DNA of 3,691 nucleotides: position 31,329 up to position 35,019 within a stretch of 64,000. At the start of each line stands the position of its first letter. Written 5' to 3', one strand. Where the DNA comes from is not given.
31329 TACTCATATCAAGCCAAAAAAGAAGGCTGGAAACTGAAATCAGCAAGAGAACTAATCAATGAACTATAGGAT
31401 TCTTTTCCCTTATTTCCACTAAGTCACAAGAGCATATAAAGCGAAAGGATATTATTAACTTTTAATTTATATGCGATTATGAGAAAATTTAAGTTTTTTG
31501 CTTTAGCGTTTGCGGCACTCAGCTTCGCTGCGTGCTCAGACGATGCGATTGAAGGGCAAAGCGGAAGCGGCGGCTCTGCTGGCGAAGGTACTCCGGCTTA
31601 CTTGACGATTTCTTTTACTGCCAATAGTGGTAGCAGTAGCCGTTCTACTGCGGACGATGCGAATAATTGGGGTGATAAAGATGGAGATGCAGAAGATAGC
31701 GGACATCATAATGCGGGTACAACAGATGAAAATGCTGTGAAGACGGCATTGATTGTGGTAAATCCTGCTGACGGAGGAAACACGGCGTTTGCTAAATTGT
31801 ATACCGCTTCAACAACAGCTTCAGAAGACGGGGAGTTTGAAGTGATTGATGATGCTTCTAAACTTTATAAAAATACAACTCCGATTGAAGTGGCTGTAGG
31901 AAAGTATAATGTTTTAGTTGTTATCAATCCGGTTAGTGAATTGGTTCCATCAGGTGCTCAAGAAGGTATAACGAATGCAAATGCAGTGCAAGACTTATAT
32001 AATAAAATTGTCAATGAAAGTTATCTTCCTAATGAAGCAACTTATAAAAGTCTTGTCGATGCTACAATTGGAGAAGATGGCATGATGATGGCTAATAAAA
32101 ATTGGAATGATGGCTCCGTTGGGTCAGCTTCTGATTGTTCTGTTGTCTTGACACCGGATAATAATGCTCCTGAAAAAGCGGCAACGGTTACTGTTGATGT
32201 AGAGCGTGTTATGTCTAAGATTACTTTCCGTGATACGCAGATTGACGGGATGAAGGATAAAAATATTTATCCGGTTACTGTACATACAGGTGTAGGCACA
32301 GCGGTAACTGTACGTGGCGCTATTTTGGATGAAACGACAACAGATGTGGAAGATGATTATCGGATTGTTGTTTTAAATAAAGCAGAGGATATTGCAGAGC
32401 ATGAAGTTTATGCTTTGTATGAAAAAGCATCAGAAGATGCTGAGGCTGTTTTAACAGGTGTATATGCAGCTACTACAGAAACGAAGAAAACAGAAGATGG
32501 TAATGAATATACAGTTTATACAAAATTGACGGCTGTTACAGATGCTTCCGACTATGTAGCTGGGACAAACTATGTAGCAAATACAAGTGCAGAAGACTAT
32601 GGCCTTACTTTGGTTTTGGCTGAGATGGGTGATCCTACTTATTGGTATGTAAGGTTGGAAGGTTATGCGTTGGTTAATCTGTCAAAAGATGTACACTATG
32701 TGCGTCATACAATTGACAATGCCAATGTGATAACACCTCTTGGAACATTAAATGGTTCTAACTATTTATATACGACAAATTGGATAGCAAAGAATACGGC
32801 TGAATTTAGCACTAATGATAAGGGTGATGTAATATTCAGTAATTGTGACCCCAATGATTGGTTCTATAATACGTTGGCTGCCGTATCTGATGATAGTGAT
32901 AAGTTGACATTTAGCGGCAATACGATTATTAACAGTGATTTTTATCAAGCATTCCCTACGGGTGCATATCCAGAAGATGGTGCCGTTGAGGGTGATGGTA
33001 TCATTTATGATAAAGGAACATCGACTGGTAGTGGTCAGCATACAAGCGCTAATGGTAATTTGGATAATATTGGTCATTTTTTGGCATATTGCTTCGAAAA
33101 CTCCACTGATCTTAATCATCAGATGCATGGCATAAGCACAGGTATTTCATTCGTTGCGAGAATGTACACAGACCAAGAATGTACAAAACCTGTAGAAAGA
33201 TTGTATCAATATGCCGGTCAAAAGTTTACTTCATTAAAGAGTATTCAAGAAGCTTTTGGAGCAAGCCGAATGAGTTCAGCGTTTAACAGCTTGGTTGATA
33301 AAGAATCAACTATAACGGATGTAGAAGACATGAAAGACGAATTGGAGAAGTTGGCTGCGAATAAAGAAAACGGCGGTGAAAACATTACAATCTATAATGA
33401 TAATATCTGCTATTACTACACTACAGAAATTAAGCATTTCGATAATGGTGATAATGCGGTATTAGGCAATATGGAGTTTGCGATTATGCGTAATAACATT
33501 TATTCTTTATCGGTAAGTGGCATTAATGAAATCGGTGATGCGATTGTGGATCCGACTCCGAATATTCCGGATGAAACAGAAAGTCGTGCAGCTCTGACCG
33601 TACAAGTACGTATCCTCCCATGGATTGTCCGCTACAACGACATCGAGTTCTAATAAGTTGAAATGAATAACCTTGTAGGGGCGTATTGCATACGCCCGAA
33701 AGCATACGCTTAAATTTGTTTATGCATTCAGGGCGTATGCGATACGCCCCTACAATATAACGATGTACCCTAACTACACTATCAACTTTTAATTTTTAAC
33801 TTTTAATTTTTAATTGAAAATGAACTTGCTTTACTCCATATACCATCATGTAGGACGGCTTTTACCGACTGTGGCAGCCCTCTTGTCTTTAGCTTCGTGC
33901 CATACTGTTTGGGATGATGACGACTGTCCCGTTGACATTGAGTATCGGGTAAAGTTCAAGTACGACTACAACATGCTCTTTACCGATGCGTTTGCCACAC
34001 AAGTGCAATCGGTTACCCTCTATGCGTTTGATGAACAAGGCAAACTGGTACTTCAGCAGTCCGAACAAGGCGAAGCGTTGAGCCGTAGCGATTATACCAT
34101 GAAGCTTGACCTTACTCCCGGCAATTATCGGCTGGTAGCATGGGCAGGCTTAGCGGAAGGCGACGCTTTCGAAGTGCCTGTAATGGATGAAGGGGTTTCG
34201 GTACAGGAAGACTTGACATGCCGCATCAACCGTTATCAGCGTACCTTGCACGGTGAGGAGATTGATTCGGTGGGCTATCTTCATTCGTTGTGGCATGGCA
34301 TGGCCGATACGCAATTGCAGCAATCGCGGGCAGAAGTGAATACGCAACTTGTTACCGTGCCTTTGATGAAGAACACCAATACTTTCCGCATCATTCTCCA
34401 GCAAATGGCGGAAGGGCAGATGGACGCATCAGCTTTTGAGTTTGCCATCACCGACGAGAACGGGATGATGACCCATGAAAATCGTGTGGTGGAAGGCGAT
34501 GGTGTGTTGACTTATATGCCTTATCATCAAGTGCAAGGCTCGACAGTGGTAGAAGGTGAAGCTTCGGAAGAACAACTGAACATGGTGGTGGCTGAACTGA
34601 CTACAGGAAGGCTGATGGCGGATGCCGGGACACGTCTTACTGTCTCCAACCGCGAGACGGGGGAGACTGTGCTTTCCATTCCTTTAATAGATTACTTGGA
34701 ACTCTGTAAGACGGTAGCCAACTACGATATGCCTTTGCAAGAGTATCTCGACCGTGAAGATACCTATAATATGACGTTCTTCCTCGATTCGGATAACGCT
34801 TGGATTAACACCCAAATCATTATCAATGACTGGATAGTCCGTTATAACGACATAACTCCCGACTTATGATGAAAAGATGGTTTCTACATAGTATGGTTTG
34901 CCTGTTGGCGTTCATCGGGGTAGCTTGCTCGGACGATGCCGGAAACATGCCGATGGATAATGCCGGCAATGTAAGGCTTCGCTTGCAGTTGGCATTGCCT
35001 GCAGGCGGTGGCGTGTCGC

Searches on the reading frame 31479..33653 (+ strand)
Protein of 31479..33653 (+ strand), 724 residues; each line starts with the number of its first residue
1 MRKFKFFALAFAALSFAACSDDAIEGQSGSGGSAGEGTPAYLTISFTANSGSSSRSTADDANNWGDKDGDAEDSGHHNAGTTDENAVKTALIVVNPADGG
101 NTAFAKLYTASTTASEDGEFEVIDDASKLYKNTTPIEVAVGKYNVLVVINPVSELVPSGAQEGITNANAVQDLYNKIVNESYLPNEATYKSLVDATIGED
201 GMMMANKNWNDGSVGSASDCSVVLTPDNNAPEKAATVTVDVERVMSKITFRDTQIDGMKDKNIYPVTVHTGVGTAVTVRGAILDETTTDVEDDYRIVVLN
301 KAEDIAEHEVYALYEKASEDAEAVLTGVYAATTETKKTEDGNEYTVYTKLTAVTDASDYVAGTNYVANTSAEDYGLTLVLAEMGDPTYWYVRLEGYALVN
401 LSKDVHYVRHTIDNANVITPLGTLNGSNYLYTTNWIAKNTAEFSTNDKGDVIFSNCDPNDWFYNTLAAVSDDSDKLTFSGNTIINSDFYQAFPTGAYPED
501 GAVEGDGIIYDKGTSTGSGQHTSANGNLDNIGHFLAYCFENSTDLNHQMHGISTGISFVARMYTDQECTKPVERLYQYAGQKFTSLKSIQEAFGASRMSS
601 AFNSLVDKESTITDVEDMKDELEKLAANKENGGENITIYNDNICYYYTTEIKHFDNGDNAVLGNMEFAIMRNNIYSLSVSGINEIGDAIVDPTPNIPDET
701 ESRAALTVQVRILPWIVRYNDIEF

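Call 31: search_protein_families(library=pfam, proteins=[window:31479-33653:+], max_evalue=0.0001)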
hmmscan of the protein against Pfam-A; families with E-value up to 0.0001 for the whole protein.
window:31479-33653:+ (724 aa): 1 family
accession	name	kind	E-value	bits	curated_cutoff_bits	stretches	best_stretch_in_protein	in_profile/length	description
PF15495.12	Fimbrillin_C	-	1.3e-16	61.2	27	1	638-720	2-83/84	Major fimbrial subunit protein type IV, Fimbrillin, C-terminal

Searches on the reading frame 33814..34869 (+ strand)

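Call 31: search_protein_families(library=pfam, proteins=[window:33814-34869:+], max_evalue=0.0001)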
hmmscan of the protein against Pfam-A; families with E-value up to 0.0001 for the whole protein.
window:33814-34869:+ (351 aa): 1 family
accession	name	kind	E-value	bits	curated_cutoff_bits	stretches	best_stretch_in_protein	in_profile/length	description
PF08842.16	Mfa2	-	6.3e-73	246.2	21.2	1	36-346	2-277/277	Fimbrillin-A associated anchor proteins Mfa1 and Mfa2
